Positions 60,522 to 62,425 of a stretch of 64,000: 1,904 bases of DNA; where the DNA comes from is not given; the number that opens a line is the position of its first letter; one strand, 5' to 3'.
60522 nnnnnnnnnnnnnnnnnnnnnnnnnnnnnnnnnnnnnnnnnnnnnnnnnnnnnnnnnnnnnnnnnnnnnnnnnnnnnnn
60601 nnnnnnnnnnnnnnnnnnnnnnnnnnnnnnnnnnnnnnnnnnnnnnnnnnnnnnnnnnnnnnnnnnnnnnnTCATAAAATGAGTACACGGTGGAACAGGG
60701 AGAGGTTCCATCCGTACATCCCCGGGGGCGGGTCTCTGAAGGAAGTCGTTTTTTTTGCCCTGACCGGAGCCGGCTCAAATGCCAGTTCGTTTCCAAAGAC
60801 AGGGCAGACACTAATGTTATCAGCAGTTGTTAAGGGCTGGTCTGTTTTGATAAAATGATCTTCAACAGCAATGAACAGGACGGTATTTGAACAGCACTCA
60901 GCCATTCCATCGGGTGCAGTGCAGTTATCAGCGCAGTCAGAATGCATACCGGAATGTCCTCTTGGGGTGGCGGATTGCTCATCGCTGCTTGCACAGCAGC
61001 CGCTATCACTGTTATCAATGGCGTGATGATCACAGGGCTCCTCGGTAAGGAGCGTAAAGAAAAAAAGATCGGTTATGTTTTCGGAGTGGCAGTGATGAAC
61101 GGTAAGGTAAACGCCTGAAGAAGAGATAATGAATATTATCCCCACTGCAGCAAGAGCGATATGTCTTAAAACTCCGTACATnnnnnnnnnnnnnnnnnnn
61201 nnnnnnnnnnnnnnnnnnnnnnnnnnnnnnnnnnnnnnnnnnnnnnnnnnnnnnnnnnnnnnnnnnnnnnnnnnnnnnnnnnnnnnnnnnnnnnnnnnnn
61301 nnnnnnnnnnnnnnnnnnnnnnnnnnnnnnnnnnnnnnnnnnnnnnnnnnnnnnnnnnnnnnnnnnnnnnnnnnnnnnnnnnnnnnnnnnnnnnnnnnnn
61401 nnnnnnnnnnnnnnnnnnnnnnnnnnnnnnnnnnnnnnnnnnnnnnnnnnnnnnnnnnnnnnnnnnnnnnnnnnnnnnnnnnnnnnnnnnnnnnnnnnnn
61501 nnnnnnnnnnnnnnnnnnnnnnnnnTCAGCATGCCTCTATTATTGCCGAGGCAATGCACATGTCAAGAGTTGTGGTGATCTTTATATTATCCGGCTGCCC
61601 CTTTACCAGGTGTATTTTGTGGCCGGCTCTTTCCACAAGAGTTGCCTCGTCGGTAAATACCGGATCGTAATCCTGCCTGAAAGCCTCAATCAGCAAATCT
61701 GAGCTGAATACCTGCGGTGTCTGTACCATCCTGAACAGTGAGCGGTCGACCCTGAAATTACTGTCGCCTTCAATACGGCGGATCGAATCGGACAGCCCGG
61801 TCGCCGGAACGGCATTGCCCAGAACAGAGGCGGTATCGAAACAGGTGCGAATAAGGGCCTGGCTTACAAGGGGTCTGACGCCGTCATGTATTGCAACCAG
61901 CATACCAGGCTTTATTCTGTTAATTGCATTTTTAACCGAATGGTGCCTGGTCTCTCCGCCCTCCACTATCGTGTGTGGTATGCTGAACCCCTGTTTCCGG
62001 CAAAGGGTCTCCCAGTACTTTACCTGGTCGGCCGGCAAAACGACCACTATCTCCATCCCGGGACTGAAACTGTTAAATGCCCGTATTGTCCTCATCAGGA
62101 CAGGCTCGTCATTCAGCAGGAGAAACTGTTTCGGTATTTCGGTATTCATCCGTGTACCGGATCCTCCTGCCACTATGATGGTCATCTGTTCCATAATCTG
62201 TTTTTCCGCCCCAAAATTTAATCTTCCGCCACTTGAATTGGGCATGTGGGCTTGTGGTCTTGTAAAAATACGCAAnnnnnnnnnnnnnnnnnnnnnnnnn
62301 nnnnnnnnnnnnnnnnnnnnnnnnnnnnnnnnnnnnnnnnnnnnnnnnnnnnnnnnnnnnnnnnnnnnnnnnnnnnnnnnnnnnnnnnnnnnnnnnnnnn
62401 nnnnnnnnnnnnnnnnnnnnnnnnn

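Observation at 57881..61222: Cys/His-rich anchored protein + TonB-dependent receptor + secreted HMA protein: candidate uncharacterised outer-membrane metal-handling operon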

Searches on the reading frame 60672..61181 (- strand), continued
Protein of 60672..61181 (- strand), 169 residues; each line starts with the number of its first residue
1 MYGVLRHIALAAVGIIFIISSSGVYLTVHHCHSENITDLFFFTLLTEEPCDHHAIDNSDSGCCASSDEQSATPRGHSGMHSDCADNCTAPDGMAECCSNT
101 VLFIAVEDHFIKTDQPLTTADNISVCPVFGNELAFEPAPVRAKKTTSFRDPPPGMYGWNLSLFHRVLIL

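Call 60: predict_structure(alignment_id=A5)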
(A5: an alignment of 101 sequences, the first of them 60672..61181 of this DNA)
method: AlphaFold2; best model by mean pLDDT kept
length: 169 residues; sequences in the alignment: 101
mean_pLDDT: 69.5   pTM: 0.44
mean pLDDT of the five models: 69.5, 68.4, 67.4, 67.2, 67.1
residues with pLDDT >= 90: 21; 70-90: 50; 50-70: 85; < 50: 13
segments of 3 or more residues with pLDDT < 50: 79-88
pLDDT, mean of each block of 10 residues (from residue 1): 93 91 89 87 69 54 52 54 47 72 80 62 58 60 68 79 65
secondary structure, 60 per line:
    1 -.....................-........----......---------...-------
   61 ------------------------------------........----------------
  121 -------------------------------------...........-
elements in order: H2-22 E24-31 E36-41 E97-104 H158-168

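Call 63: search_protein_families(library=ncbifam, proteins=[L015:7001-7489:+, L015:7569-11264:+, L015:6043-6615:-, L015:11261-12502:+, L007:268-663:+, L007:707-919:+], max_evalue=0.001)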
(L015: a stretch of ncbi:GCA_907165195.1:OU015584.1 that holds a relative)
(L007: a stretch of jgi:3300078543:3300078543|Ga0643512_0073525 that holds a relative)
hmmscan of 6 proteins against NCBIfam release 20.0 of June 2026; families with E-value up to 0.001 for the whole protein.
L015:7001-7489:+ (162 aa): 1 family
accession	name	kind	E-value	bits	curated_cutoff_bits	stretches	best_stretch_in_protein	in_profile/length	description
NF047658.1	HYC_CC_PP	subfamily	4.7e-25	88.6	28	2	7-73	1-66/131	HYC_CC_PP family protein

L015:7569-11264:+ (1231 aa): 11 families
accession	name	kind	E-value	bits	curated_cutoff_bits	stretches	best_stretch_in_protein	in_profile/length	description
TIGR00914.1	2A0601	subfamily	3.3e-221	737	701.45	3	1-520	1-505/1051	CusA/CzcA family heavy metal efflux RND transporter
NF033617.1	RND_permease_2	subfamily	9.2e-104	348.3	1250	2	46-527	30-493/1009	multidrug efflux RND transporter permease subunit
NF000282.2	RND_permease_1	subfamily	2.5e-77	260.8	1250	2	7-528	2-502/1029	multidrug efflux RND transporter permease subunit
TIGR00915.1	2A0602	subfamily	7.9e-69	232.6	940.35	2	7-528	3-503/1050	efflux RND transporter permease subunit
NF007905.0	PRK10614.1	equivalog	1.9e-52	178.1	1774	2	49-527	36-495/1025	multidrug efflux RND transporter permease subunit MdtC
NF007133.0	PRK09579.1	equivalog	2.5e-52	177.6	1763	2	50-523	37-490/1017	multidrug efflux RND transporter permease subunit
NF007798.0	PRK10503.1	equivalog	8.6e-48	162.7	1584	2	877-1225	718-1035/1040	MdtB/MuxB family multidrug efflux RND transporter permease subunit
NF011706.2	PRK15127.1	equivalog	3.6e-40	137.7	2150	2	8-524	4-499/1049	multidrug efflux RND transporter permease subunit AcrB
NF007842.1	PRK10555.1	equivalog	1.1e-34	119.5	1854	2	7-524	3-499/1036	multidrug efflux RND transporter permease AcrD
NF000037.1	RND_perm_OqxB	exception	1.7e-34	118.8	2200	2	8-522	6-499/1050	multidrug efflux RND transporter permease subunit OqxB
NF007131.0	PRK09577.1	equivalog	3.3e-33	114.5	1768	2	7-522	3-496/1045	multidrug efflux RND transporter permease subunit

L015:6043-6615:- (190 aa): 0 families

L015:11261-12502:+ (413 aa): 2 families
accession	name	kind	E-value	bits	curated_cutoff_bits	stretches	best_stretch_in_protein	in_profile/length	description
TIGR01844.1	type_I_sec_TolC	subfamily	1.4e-12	47.4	225.15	1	25-387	4-373/414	TolC family outer membrane protein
TIGR01845.1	outer_NodT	subfamily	1.2e-07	30.9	210.05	1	95-295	140-342/460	efflux transporter outer membrane subunit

L007:268-663:+ (131 aa): 10 families
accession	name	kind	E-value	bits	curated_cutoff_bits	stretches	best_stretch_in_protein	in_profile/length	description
NF033795.1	chaper_CopZ_Bs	exception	4e-07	30.1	91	1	36-96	4-65/66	copper chaperone CopZ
NF033794.2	chaper_CopZ_Eh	exception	1.8e-06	28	95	1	41-97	10-66/68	copper chaperone CopZ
NF033556.1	MerTP_fusion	equivalog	2.9e-06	27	180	1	26-95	114-184/186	mercuric transport protein MerTP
TIGR00003.1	TIGR00003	subfamily_domain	5.9e-06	26.4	62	1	35-96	5-65/66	copper ion binding protein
NF041115.1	UxxU_metal_bind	equivalog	3.9e-05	23.7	95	1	31-94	3-67/74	metal-binding (seleno)protein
NF047957.1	CopZ_AFE_1862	equivalog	4.5e-05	23.8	85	1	36-95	3-60/62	CopZ family metallochaperone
NF008262.1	PRK11033.1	equivalog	0.00036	19.1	1005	1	34-107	43-115/731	zinc/cadmium/mercury/lead-transporting ATPase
NF045683.1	MerT_CopZ_Se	exception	0.0006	19.3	375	1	15-95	147-226/235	MerT/CopZ fusion-like heavy metal transport selenoprotein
TIGR02052.1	MerP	equivalog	0.00061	20.2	92.55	1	30-94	21-86/92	mercury resistance system periplasmic binding protein MerP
NF007952.0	PRK10671.1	equivalog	0.00062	18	1316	1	29-105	100-174/838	copper-exporting P-type ATPase CopA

L007:707-919:+ (70 aa): 13 families
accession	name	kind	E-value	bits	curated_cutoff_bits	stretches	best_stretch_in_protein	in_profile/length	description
NF033795.1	chaper_CopZ_Bs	exception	2.7e-16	59.5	91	1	7-64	5-63/66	copper chaperone CopZ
NF047957.1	CopZ_AFE_1862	equivalog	2.4e-15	56.7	85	1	7-64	4-59/62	CopZ family metallochaperone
TIGR00003.1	TIGR00003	subfamily_domain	5.3e-14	52.2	62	1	4-64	2-63/66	copper ion binding protein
NF033794.2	chaper_CopZ_Eh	exception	1.6e-13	50.6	95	1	4-64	2-63/68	copper chaperone CopZ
NF033781.1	chaper_CopP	exception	5.5e-11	42.5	112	1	4-64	2-62/65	copper-binding metallochaperone CopP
NF041115.1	UxxU_metal_bind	equivalog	1.4e-10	41.1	95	1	7-63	9-66/74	metal-binding (seleno)protein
TIGR02052.1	MerP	equivalog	2.5e-10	40.7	92.55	1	7-64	28-86/92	mercury resistance system periplasmic binding protein MerP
NF010311.1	PRK13748.1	subfamily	4.3e-10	39.1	600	1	6-64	3-61/560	mercury(II) reductase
NF033556.1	MerTP_fusion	equivalog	7.6e-09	35.4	180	1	4-64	122-183/186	mercuric transport protein MerTP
NF033775.1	P_type_ZntA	exception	1e-06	27.4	1240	1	3-65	49-110/732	Zn(II)/Cd(II)/Pb(II) translocating P-type ATPase ZntA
NF007952.0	PRK10671.1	equivalog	1.1e-06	27.1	1316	1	6-63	7-60/838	copper-exporting P-type ATPase CopA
NF045683.1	MerT_CopZ_Se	exception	2.6e-06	27.1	375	1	7-63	167-224/235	MerT/CopZ fusion-like heavy metal transport selenoprotein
NF008262.1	PRK11033.1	equivalog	9.7e-06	24.3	1005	1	3-64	42-102/731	zinc/cadmium/mercury/lead-transporting ATPase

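Call 65: find_encoding_contigs(protein=P0190, flank=7000, max_places=3)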
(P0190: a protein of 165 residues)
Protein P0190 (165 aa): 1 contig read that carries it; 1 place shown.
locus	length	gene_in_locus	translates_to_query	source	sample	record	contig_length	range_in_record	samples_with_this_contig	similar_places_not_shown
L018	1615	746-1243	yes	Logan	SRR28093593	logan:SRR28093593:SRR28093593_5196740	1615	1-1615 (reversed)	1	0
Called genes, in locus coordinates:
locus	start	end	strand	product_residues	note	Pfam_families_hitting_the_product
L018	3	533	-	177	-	?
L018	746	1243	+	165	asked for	PF26622:DUF8199 (faint)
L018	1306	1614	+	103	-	?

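Call 66: find_encoding_contigs(protein=P0178, flank=7000, max_places=3)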
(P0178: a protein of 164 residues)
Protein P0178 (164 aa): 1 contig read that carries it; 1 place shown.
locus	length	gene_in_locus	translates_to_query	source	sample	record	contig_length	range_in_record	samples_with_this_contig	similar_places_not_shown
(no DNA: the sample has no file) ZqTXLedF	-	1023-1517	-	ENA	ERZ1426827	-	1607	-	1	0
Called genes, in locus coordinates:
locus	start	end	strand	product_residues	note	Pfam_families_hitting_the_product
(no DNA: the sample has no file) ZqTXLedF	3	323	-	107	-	?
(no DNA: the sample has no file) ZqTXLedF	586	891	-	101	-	PF20365:DUF6660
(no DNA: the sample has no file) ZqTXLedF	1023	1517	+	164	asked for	PF26622:DUF8199 (faint)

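Call 67: find_encoding_contigs(protein=P0143, flank=7000, max_places=3)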
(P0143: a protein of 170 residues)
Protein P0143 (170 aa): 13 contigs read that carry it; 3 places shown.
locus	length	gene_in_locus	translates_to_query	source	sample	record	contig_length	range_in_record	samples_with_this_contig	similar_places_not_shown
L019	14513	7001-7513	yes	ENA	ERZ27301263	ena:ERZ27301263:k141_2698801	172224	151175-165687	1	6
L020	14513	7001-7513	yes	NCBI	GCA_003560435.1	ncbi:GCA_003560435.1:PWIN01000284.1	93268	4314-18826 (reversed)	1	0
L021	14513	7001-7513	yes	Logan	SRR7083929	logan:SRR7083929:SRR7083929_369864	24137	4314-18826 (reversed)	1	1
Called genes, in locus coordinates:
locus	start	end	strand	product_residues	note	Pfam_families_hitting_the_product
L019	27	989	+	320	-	PF00480:ROK, PF02685:Glucokinase (weak)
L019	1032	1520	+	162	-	PF03061:4HBT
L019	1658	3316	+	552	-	PF00501:AMP-binding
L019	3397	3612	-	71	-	-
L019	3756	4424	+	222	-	PF01128:IspD, PF12804:NTP_transf_3 (weak)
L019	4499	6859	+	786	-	PF00930:DPPIV_N, PF00326:Peptidase_S9, PF12146:Hydrolase_4 (faint)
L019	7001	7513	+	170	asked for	PF26622:DUF8199 (weak)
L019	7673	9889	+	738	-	PF13715:CarbopepD_reg_2, PF07715:Plug (faint), PF00593:TonB_dep_Rec_b-barrel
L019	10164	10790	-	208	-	-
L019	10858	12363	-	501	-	PF04389:Peptidase_M28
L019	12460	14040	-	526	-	PF00890:FAD_binding_2, PF01266:DAO, PF07992:Pyr_redox_2 (faint), PF02910:Succ_DH_flav_C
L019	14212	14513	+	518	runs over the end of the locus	PF28494:GlyRS_ins_1, PF00587:tRNA-synt_2b, PF03129:HGTP_anticodon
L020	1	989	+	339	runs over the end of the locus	PF00480:ROK, PF02685:Glucokinase (weak)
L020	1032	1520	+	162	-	PF03061:4HBT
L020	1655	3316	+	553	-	PF00501:AMP-binding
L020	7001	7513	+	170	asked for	PF26622:DUF8199 (weak)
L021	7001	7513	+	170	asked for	PF26622:DUF8199 (weak)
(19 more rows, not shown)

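Call 87: search_protein_families(library=ncbifam, proteins=[L015:3426-6026:+], max_evalue=0.0001)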
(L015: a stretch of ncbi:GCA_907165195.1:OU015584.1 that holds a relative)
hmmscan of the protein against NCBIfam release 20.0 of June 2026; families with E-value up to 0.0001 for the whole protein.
L015:3426-6026:+ (866 aa): 28 families (the best 25 are shown)
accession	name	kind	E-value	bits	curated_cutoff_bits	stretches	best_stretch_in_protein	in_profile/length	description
NF007952.0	PRK10671.1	equivalog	2.5e-197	657.8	1316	1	200-859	181-831/838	copper-exporting P-type ATPase CopA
TIGR01525.1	ATPase-IB_hvy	subfamily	1.3e-191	638.3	346.25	1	277-859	3-560/560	heavy metal translocating P-type ATPase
TIGR01511.1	ATPase-IB1_Cu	subfamily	4.3e-176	586.9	397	1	258-860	3-542/542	copper-translocating P-type ATPase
NF008262.1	PRK11033.1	equivalog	2.2e-130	436.4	1005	1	316-859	197-727/731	zinc/cadmium/mercury/lead-transporting ATPase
TIGR01512.1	ATPase-IB2_Cd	subfamily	1.5e-125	419.8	313.5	2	311-637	15-305/494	cadmium family heavy metal-translocating P-type ATPase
NF033775.1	P_type_ZntA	exception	1.1e-113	381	1240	1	316-860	202-729/732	Zn(II)/Cd(II)/Pb(II) translocating P-type ATPase ZntA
TIGR01494.1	ATPase_P-type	subfamily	3e-96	322.8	62.3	1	320-843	1-476/478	HAD-IC family P-type ATPase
TIGR01497.1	kdpB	equivalog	1e-68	232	527.9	1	291-783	40-547/675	potassium-transporting ATPase subunit KdpB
NF010609.0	PRK14010.1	equivalog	7e-63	212.9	1323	1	297-782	48-541/673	K(+)-transporting ATPase subunit B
TIGR01647.1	ATPase-IIIA_H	equivalog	2.5e-61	207.8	615.5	2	315-723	55-483/755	plasma-membrane proton-efflux P-type ATPase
TIGR01517.1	ATPase-IIB_Ca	equivalog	4.4e-52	177.4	507.05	3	321-590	124-403/882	calcium-translocating P-type ATPase, PMCA-type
TIGR01522.1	ATPase-IIA2_Ca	equivalog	3e-46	157.6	798.3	3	338-578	103-351/854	calcium-transporting P-type ATPase, PMR1-type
TIGR01116.1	ATPase-IIA1_Ca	equivalog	5.4e-39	133.9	703.4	2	672-813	456-612/799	calcium-translocating P-type ATPase, SERCA-type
TIGR01524.1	ATPase-IIIB_Mg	equivalog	1.3e-34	119.3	610.75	2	315-582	88-372/867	magnesium-translocating P-type ATPase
TIGR01106.1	ATPase-IIC_X-K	subfamily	9.2e-34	116.5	946.1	2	318-567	107-365/997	Na,H/K antiporter P-type ATPase subunit alpha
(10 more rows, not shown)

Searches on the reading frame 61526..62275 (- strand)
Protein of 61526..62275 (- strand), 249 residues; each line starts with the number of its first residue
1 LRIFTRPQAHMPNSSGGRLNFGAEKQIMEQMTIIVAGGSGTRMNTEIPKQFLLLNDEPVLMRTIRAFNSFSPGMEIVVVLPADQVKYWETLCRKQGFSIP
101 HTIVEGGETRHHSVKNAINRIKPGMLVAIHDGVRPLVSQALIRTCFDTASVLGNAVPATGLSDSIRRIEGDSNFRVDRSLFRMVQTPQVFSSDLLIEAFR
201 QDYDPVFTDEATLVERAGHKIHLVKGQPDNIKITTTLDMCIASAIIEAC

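Call 3: search_protein_families(library=pfam, proteins=[window:61526-62275:-], max_evalue=0.01)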
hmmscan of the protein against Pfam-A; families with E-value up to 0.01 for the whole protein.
window:61526-62275:- (249 aa): 2 families
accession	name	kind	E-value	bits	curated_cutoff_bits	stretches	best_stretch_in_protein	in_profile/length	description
PF01128.25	IspD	-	2.3e-50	171.9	27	1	32-247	3-220/221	2-C-methyl-D-erythritol 4-phosphate cytidylyltransferase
PF12804.13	NTP_transf_3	-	6.3e-10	39.9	27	1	33-150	2-112/160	MobA-like NTP transferase domain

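Call 4: search_protein_families(library=ncbifam, proteins=[window:61526-62275:-], max_evalue=0.01)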
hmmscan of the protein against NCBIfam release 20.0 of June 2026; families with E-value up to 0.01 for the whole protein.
window:61526-62275:- (249 aa): 18 families
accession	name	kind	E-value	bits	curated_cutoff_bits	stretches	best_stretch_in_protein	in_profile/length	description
NF001186.0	PRK00155.2-3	equivalog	7.6e-86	287.2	253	1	28-247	3-223/224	2-C-methyl-D-erythritol 4-phosphate cytidylyltransferase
TIGR00453.1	ispD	equivalog_domain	5.7e-56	189.4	181.3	1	32-245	2-218/219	2-C-methyl-D-erythritol 4-phosphate cytidylyltransferase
NF006899.0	PRK09382.1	equivalog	5.4e-45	154.2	417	1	26-244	3-218/387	bifunctional 2-C-methyl-D-erythritol 4-phosphate cytidylyltransferase/2-C-methyl-D-erythritol 2,4-cyclodiphosphate synthase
NF009924.0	PRK13385.1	subfamily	1.5e-39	136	342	1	30-247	3-224/230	2-C-methyl-D-erythritol 4-phosphate cytidylyltransferase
NF001183.0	PRK00155.1-3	subfamily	9.2e-34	116.8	166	1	32-247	4-232/237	D-ribitol-5-phosphate cytidylyltransferase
TIGR03310.1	matur_MocA_YgfJ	equivalog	9.5e-07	29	186.45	1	32-147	2-113/188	molybdenum cofactor cytidylyltransferase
NF010933.0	PRK14353.1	equivalog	1.5e-06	27.1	505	1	28-148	4-123/453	bifunctional UDP-N-acetylglucosamine diphosphorylase/glucosamine-1-phosphate N-acetyltransferase GlmU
TIGR01173.1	glmU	equivalog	5.3e-06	25.5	366.85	1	32-146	3-114/452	bifunctional UDP-N-acetylglucosamine diphosphorylase/glucosamine-1-phosphate N-acetyltransferase GlmU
NF010936.0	PRK14356.1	equivalog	2.5e-05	23.4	666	1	29-149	5-123/456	bifunctional UDP-N-acetylglucosamine diphosphorylase/glucosamine-1-phosphate N-acetyltransferase GlmU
NF010932.0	PRK14352.1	equivalog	3e-05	22.9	611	1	29-156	6-133/488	bifunctional UDP-N-acetylglucosamine diphosphorylase/glucosamine-1-phosphate N-acetyltransferase GlmU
NF010939.0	PRK14359.1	equivalog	0.00016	20.4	592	1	31-86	4-59/430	bifunctional UDP-N-acetylglucosamine diphosphorylase/glucosamine-1-phosphate N-acetyltransferase GlmU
TIGR03992.1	Arch_glmU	subfamily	0.00019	20.5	292.1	1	32-132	3-107/393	bifunctional sugar-1-phosphate nucleotidylyltransferase/acetyltransferase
TIGR02665.1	molyb_mobA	equivalog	0.0012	18.9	151.85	1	32-70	3-40/186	molybdenum cofactor guanylyltransferase MobA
NF010937.0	PRK14357.1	equivalog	0.0014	17.6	658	1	32-145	3-110/448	bifunctional UDP-N-acetylglucosamine diphosphorylase/glucosamine-1-phosphate N-acetyltransferase GlmU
NF010940.0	PRK14360.1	equivalog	0.0015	17.2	602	1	33-85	5-58/452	bifunctional UDP-N-acetylglucosamine diphosphorylase/glucosamine-1-phosphate N-acetyltransferase GlmU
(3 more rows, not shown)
